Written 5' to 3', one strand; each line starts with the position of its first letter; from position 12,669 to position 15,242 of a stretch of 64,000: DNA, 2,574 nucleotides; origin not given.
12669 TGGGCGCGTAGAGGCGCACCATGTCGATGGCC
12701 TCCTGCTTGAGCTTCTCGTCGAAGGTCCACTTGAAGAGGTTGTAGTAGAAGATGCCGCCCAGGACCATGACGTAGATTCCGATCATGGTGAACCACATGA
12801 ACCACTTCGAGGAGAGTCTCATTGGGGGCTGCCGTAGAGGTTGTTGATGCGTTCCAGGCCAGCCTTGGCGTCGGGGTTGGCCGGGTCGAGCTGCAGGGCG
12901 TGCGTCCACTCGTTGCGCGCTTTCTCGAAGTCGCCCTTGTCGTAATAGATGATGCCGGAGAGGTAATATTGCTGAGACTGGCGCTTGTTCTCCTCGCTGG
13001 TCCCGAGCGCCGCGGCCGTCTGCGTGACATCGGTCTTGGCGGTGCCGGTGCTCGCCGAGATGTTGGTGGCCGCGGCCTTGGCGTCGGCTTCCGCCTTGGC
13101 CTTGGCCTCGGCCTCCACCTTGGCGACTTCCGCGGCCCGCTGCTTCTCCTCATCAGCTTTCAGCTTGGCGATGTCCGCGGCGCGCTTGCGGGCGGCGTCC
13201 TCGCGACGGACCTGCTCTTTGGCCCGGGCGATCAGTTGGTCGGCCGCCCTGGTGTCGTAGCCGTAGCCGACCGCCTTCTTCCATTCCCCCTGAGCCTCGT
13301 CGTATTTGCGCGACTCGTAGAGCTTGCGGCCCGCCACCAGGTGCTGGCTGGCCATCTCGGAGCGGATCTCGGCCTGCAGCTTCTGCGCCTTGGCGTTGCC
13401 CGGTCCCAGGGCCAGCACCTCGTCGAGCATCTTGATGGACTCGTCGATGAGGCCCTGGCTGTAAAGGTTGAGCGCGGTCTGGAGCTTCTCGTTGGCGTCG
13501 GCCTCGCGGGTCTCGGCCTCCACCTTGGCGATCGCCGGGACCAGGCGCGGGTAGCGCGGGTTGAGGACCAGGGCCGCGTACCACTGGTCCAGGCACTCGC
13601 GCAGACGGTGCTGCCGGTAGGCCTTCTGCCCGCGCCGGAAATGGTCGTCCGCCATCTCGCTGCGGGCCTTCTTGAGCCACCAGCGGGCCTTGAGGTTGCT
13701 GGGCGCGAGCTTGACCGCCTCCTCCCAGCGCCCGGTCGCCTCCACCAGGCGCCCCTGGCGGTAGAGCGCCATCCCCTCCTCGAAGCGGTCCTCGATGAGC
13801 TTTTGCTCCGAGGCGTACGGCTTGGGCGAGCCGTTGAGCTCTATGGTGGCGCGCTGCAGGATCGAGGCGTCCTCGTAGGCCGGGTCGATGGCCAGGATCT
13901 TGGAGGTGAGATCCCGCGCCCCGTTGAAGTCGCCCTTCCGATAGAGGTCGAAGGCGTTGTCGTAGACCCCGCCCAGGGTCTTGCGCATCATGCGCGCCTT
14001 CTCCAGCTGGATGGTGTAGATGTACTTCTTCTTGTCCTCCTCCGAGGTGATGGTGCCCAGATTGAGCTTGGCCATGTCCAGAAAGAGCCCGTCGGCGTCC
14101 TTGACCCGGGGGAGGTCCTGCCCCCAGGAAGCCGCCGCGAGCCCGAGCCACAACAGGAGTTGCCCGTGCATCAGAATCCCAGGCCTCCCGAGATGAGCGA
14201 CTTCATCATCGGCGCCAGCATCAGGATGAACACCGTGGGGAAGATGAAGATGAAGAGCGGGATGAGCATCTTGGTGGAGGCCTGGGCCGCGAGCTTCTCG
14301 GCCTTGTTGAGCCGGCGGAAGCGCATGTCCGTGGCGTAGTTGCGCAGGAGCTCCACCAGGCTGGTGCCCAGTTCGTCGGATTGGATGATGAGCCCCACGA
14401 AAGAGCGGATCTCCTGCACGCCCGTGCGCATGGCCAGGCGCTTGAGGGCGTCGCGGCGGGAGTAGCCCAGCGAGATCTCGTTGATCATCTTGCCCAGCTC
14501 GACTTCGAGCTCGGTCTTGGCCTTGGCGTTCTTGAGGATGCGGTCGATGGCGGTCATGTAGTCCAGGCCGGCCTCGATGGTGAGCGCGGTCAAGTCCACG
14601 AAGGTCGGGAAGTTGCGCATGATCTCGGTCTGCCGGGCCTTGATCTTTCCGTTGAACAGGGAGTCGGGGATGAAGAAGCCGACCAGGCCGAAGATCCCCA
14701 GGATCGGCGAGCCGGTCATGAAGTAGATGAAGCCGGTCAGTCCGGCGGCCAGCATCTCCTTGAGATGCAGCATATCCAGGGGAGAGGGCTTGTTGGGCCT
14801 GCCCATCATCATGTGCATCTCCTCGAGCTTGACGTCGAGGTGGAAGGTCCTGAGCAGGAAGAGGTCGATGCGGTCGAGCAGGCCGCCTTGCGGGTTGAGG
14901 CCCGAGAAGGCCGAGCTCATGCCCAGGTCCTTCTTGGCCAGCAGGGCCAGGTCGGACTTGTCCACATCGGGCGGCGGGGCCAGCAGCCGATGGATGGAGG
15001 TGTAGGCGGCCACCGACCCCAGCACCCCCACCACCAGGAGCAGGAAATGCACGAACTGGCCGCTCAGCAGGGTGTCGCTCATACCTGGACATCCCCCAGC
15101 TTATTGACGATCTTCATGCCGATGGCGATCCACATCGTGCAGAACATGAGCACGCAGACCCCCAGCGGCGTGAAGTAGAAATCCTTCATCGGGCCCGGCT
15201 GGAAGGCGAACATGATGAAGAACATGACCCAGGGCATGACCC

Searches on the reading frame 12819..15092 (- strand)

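Call 7: search_protein_families(library=pfam, proteins=[window:12819-15092:-], max_evalue=0.01)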
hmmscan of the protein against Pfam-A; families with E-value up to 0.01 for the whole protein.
window:12819-15092:- (757 aa): 12 families
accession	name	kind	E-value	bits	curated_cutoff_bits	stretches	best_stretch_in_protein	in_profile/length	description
PF07719.23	TPR_2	-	6.1e-20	70.1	27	2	709-739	4-34/34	Tetratricopeptide repeat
PF13414.12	TPR_11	-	1.5e-12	47.4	26.8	1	715-742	3-30/42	TPR repeat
PF00515.34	TPR_1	-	8e-09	35.4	27.8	1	708-739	3-34/34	Tetratricopeptide repeat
PF14853.12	Fis1_TPR_C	-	4.9e-08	33.5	25.3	0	383-415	11-43/53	Fis1 C-terminal tetratricopeptide repeat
PF14559.12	TPR_19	-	2.2e-06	28.3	25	0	718-746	3-31/68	Tetratricopeptide repeat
PF13428.12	TPR_14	-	8.7e-06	26.4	23.5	0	536-575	4-43/44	Tetratricopeptide repeat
PF13432.12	TPR_16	-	0.00022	22.1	32.7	0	438-473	2-37/65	Tetratricopeptide repeat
PF13181.12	TPR_8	-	0.00079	19.8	25.7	0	709-739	4-34/34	Tetratricopeptide repeat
PF13424.12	TPR_12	-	0.0012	19.5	30.1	0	711-735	8-32/77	Tetratricopeptide repeat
PF07720.18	TPR_3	-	0.0021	18.6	20.7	0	377-402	5-29/34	Tetratricopeptide repeat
PF13371.12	TPR_9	-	0.0068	16.8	35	0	712-749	35-72/73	Tetratricopeptide repeat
PF13374.12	TPR_10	-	0.0083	16.6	27.5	0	440-462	9-31/42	Tetratricopeptide repeat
